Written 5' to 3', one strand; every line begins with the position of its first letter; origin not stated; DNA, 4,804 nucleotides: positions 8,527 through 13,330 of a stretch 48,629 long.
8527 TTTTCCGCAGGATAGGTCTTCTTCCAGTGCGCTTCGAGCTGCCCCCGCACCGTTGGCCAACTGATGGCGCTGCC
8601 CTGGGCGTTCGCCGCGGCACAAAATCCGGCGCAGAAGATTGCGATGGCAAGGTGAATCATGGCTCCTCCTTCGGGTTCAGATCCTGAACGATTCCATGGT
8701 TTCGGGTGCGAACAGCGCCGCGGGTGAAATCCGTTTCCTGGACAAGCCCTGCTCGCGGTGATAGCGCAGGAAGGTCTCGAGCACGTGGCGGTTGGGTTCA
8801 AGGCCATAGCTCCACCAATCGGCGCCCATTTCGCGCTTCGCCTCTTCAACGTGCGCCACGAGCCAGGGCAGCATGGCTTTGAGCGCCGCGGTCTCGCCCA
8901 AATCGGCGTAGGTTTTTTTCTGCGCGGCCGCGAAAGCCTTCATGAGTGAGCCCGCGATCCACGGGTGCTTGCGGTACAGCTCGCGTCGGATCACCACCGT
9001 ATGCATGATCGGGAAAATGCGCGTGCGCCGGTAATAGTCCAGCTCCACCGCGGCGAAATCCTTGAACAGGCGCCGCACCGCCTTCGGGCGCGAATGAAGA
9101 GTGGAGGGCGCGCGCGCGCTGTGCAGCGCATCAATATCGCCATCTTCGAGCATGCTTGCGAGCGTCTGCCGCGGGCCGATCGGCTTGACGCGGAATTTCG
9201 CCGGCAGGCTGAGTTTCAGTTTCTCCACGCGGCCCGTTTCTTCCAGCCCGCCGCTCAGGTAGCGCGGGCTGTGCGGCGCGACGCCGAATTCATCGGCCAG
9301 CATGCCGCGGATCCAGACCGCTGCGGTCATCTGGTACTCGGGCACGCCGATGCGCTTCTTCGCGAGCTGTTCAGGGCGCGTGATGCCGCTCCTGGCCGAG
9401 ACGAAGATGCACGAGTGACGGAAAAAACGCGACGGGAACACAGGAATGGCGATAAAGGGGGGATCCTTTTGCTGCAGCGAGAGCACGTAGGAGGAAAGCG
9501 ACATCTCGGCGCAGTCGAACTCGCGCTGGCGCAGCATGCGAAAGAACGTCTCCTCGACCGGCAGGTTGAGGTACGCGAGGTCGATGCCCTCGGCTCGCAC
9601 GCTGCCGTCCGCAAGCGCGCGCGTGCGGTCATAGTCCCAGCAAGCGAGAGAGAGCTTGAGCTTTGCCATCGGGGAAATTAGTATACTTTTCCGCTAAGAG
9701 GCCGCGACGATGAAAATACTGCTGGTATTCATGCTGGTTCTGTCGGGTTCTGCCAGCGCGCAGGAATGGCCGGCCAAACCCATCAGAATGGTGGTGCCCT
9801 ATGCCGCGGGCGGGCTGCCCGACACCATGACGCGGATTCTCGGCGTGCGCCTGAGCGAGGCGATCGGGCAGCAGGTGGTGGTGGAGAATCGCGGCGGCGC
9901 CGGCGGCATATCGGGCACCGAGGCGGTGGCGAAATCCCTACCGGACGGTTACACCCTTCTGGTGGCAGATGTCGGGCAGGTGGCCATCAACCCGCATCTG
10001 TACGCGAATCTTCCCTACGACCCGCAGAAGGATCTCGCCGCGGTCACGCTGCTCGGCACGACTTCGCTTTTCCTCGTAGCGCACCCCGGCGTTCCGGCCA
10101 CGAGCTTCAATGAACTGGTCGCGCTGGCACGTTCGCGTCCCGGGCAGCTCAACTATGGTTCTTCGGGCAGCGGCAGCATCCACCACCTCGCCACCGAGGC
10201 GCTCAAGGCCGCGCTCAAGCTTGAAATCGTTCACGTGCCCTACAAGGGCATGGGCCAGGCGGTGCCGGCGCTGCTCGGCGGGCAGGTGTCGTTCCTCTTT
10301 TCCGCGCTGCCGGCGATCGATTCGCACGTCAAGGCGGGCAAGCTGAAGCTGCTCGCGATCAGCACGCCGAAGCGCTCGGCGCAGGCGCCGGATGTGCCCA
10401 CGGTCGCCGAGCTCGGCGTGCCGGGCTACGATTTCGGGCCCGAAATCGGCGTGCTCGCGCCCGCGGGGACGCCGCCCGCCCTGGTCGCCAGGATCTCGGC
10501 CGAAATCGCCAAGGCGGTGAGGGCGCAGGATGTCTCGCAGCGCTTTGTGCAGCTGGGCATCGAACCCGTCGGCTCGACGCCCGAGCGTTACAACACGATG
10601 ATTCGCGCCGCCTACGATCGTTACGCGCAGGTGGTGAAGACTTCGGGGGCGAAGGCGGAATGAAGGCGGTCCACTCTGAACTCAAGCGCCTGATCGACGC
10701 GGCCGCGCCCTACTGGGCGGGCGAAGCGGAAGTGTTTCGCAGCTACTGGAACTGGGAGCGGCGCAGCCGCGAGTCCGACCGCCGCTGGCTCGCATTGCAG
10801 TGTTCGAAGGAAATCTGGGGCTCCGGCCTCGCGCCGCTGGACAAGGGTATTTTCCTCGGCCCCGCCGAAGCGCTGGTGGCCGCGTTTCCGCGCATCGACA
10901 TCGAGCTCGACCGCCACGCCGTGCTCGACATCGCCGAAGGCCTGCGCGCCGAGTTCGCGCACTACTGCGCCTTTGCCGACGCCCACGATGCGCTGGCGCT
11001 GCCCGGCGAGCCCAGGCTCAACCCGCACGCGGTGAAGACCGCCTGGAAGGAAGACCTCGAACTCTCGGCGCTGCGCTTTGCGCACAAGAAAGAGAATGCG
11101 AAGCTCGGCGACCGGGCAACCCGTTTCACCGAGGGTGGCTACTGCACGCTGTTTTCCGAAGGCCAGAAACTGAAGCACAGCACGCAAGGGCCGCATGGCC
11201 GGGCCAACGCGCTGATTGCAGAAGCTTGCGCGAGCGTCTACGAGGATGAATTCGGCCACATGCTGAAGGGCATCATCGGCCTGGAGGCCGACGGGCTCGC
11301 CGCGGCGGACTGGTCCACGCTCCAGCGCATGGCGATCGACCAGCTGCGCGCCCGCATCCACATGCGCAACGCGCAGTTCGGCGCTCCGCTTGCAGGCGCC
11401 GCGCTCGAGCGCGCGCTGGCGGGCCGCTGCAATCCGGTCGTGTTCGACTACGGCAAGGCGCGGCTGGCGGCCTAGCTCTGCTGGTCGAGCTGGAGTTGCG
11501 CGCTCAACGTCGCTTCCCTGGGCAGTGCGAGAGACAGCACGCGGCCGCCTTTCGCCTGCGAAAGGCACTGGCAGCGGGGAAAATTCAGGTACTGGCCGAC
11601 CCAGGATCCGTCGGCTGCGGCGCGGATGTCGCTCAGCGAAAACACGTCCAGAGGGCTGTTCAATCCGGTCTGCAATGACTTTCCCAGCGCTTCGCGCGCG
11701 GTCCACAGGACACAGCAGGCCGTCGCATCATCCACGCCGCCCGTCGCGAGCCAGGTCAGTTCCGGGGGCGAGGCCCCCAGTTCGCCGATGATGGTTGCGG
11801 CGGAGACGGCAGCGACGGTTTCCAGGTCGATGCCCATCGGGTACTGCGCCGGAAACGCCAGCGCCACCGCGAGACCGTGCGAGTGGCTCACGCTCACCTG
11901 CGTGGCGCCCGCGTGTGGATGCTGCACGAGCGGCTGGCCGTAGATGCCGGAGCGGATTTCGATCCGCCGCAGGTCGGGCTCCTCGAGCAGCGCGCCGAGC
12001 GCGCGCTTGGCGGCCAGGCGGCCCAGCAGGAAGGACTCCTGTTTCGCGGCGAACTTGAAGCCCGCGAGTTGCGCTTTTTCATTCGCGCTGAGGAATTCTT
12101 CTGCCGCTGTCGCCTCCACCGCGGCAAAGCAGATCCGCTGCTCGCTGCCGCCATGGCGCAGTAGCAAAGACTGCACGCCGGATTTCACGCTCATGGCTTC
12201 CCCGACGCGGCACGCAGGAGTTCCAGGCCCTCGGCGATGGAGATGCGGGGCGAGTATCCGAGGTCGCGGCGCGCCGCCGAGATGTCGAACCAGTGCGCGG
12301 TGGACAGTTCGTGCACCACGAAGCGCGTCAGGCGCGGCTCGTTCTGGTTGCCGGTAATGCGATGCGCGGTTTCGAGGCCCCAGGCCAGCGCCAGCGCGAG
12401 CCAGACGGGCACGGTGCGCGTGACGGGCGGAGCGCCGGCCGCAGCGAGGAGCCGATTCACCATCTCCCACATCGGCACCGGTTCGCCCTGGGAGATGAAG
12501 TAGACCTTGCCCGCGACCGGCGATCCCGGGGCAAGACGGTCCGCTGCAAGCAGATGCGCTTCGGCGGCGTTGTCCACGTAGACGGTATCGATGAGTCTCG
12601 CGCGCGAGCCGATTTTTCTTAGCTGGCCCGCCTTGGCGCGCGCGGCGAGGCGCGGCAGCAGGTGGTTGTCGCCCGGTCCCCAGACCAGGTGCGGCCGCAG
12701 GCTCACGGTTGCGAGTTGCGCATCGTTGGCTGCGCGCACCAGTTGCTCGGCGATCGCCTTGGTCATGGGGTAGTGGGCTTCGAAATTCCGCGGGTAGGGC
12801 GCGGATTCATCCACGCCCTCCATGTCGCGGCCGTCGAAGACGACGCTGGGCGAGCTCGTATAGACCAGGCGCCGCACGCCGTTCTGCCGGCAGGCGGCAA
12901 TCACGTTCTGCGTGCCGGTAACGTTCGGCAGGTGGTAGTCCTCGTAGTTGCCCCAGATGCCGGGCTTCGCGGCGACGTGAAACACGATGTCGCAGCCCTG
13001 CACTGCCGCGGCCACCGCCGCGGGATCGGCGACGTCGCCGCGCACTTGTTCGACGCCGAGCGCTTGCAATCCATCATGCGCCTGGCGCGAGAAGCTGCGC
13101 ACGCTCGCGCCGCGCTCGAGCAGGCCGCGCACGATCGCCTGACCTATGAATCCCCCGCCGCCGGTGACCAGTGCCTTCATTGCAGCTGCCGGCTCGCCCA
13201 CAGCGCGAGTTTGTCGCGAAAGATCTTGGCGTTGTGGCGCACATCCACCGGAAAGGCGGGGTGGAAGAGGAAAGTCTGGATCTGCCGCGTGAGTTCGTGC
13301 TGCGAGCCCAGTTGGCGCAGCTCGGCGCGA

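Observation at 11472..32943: PUFA-synthase-like (pfaD-pfaA-pfaC) and complete oleABCD pathway fused into one translationally coupled operon ending in a PPTase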

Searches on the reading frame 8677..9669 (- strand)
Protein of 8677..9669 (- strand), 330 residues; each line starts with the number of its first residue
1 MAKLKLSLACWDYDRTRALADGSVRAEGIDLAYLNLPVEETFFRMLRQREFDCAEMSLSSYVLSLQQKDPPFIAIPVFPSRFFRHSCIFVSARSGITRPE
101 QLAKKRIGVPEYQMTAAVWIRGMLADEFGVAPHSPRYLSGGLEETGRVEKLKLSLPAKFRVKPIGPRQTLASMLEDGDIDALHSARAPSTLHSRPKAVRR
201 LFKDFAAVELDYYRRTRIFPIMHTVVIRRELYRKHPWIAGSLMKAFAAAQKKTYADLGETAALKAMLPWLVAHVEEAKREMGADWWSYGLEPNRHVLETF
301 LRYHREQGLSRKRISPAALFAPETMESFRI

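Call 39: search_protein_families(library=pfam, proteins=[window:8677-9669:-], max_evalue=0.00001)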
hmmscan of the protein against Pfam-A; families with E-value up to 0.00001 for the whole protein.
window:8677-9669:- (330 aa): 0 families

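Call 59: search_protein_families(library=pfam, proteins=[window:8677-9669:-], max_evalue=0.01)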
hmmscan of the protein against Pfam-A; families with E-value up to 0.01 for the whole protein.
window:8677-9669:- (330 aa): 1 family
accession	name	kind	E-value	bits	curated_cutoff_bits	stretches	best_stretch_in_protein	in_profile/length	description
PF12974.12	Phosphonate-bd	-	0.00033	20.6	27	1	40-133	40-134/242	ABC transporter, phosphonate, periplasmic substrate-binding protein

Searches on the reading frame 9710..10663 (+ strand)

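Call 39: search_protein_families(library=pfam, proteins=[window:9710-10663:+], max_evalue=0.00001)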
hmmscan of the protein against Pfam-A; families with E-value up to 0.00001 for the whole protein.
window:9710-10663:+ (317 aa): 1 family
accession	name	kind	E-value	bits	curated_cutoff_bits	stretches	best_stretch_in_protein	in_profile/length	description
PF03401.19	TctC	-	6.4e-70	236.2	27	1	42-312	3-272/274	Tripartite tricarboxylate transporter family receptor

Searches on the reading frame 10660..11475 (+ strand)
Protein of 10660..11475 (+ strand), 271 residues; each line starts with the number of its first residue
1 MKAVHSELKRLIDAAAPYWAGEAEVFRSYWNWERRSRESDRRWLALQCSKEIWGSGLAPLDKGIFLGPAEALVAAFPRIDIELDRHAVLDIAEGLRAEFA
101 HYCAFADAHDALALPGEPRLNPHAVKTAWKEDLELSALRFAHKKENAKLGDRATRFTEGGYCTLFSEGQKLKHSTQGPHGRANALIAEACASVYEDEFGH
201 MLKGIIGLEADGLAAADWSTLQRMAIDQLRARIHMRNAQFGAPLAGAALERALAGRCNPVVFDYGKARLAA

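Call 39: search_protein_families(library=pfam, proteins=[window:10660-11475:+], max_evalue=0.00001)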
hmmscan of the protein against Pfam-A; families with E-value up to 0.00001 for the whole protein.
window:10660-11475:+ (271 aa): 0 families

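Call 59: search_protein_families(library=pfam, proteins=[window:10660-11475:+], max_evalue=0.01)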
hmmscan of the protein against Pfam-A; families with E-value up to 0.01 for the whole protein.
window:10660-11475:+ (271 aa): 0 families

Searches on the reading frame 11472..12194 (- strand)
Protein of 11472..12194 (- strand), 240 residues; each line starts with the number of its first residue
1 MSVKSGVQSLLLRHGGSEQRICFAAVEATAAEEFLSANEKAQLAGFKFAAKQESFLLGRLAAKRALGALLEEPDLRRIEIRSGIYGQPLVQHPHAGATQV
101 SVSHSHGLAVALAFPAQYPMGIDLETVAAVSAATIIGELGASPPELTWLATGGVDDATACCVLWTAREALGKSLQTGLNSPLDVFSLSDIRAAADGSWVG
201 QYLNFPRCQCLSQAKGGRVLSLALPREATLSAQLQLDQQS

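Call 4: search_protein_families(library=pfam, proteins=[window:11472-12194:-], max_evalue=0.001)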
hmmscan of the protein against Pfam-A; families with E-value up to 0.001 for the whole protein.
window:11472-12194:- (240 aa): 2 families
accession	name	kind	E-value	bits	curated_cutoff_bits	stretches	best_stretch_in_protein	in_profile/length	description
PF01648.25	ACPS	-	4.5e-11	43.2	25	1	120-204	2-91/111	4'-phosphopantetheinyl transferase superfamily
PF17837.6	4PPT_N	-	2.2e-05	24.9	27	1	49-113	11-67/68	4'-phosphopantetheinyl transferase N-terminal domain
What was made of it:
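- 11472..12194 (-): pfaE-type 4'-phosphopantetheinyl transferase. Pfam ACPS and 4PPT_N match (call 4).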

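Call 5: search_protein_families(library=ncbifam, proteins=[window:11472-12194:-], max_evalue=0.00001)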
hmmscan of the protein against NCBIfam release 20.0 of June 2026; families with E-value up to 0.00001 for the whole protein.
window:11472-12194:- (240 aa): 1 family
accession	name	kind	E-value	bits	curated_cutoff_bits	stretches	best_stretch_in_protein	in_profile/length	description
NF042922.1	4PPT_HetI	equivalog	4e-07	29.6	370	1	30-179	35-184/235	4'-phosphopantetheinyl transferase HetI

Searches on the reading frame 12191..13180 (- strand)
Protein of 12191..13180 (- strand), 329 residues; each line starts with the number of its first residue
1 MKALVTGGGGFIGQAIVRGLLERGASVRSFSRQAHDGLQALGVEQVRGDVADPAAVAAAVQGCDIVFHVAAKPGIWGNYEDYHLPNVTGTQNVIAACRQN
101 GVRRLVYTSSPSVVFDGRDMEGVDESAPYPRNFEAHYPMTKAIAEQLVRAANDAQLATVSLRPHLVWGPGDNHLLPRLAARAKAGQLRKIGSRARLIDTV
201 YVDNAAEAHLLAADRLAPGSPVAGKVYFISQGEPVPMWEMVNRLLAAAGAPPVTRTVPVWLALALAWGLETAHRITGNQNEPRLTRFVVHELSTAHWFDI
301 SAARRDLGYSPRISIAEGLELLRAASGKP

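Call 4: search_protein_families(library=pfam, proteins=[window:12191-13180:-], max_evalue=0.001)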
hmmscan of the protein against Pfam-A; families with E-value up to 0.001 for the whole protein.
window:12191-13180:- (329 aa): 10 families
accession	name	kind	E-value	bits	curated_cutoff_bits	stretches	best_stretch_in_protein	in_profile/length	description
PF01073.25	3Beta_HSD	-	4e-61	206.9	22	1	4-251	1-271/280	3-beta hydroxysteroid dehydrogenase/isomerase family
PF01370.27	Epimerase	-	4.7e-37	128.1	20.9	1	3-217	1-229/240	NAD dependent epimerase/dehydratase family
PF13460.12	NAD_binding_10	-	1.1e-20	74.8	27.2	1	7-151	1-134/184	NAD(P)H-binding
PF07993.18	NAD_binding_4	-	7.2e-18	65.1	20.1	1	56-173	82-210/258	Male sterility protein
PF16363.11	GDP_Man_Dehyd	-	9.5e-15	55.3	27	1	4-320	1-330/332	GDP-mannose 4,6 dehydratase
PF04321.23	RmlD_sub_bind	-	2.5e-14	53.5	27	1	1-252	1-235/287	RmlD substrate binding domain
PF05368.20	NmrA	-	8e-11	42.5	27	1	4-110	6-107/298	NmrA-like family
PF02719.21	Polysacc_synt_2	-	3e-10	40.2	20.2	1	4-110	2-128/293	Polysaccharide biosynthesis protein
PF08659.16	KR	-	3e-05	24.4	22.6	0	4-63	4-75/180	KR domain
PF00106.31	adh_short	-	7.9e-05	22.7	26.6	1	3-63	3-71/195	short chain dehydrogenase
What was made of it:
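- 12191..13180 (-): oleD: NAD(P)H-dependent 2-alkyl-3-oxoalkanoate reductase. Pfam 3Beta_HSD matches (call 4).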

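Call 5: search_protein_families(library=ncbifam, proteins=[window:12191-13180:-], max_evalue=0.00001)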
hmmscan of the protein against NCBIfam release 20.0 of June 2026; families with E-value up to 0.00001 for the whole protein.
window:12191-13180:- (329 aa): 19 families
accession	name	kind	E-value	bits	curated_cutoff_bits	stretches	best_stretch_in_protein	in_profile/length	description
NF042422.1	oxyalk_red_OleD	equivalog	1.5e-132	442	580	1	1-325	1-327/329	2-alkyl-3-oxoalkanoate reductase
NF042423.1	oxyalk_red_Shew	equivalog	3.4e-124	414.3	580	1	2-321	10-330/331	2-alkyl-3-oxoalkanoate reductase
TIGR03466.1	HpnA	hypoth_equivalog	6.1e-50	169.9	367.65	1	1-312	1-308/327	hopanoid-associated sugar epimerase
NF052578.1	StrlDmthSdmBMthl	equivalog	1.1e-27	97.7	600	1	1-312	1-309/328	sterol demethylase protein SdmB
TIGR04180.1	EDH_00030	hypoth_equivalog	1.7e-21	76.6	475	1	4-213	2-225/297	NAD-dependent 4,6-dehydratase LegB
TIGR01746.1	Thioester-redct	subfamily_domain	1.2e-16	61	213.35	1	60-251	86-283/371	thioester reductase domain-containing protein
TIGR01179.1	galE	equivalog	1.4e-16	60.3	262.3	1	3-168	2-178/332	UDP-glucose 4-epimerase GalE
NF058621.1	DiazavRedAvaA7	equivalog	7.2e-15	55.4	400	1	1-277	1-275/304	3-diazoavenalumate denitrifying reductase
NF004520.0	PRK05865.1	equivalog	1.5e-14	52.8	1509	1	1-206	1-164/854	sugar epimerase family protein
NF043036.1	ErythonDh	equivalog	3.9e-13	49.3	325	1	1-149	1-161/321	D-erythronate dehydrogenase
TIGR01181.1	dTDP_gluc_dehyt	equivalog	1.6e-12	47.1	365.1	1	3-250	2-263/321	dTDP-glucose 4,6-dehydratase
NF005539.0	PRK07201.1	equivalog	1.7e-12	46.9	549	1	1-262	1-283/657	SDR family oxidoreductase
NF041293.1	G6PDh_Azf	equivalog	4.3e-12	46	400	1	3-114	5-119/252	NAD-dependent glucose-6-phosphate dehydrogenase Azf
TIGR02197.1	heptose_epim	equivalog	2.2e-09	37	274.6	1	4-173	2-177/316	ADP-glyceromanno-heptose 6-epimerase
TIGR01214.1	rmlD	equivalog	1e-08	34.6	224.05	1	3-156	2-143/285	dTDP-4-dehydrorhamnose reductase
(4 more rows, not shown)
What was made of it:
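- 12191..13180 (-): NF042422 and NF042423 OleD models score 442 and 414 bits (cut-off 580); the next family scores 170 bits (call 5).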

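Call 44: search_solved_structures(query=window:12191-13180:-, show_alignments=0, max_evalue=1e-15)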
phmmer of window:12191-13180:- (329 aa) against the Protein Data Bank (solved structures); distinct sequences matched with E-value up to 1e-15: 5.
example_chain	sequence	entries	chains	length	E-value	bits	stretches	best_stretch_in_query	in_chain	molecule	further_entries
6jkg_A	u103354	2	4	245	7.2e-40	140.4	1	3-230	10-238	Sterol-4-alpha-carboxylate 3-dehydrogenase, decarboxylating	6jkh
3wj7_A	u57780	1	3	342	1.6e-28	103.2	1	3-313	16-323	Putative oxidoreductase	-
6kv9_A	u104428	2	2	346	6e-20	75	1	3-254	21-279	MoeE5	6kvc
6wjb_A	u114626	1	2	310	5.2e-17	65.3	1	3-218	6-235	NAD-dependent epimerase/dehydratase family protein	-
6wj9_A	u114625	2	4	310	4.1e-16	62.4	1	3-218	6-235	NAD-dependent epimerase/dehydratase family protein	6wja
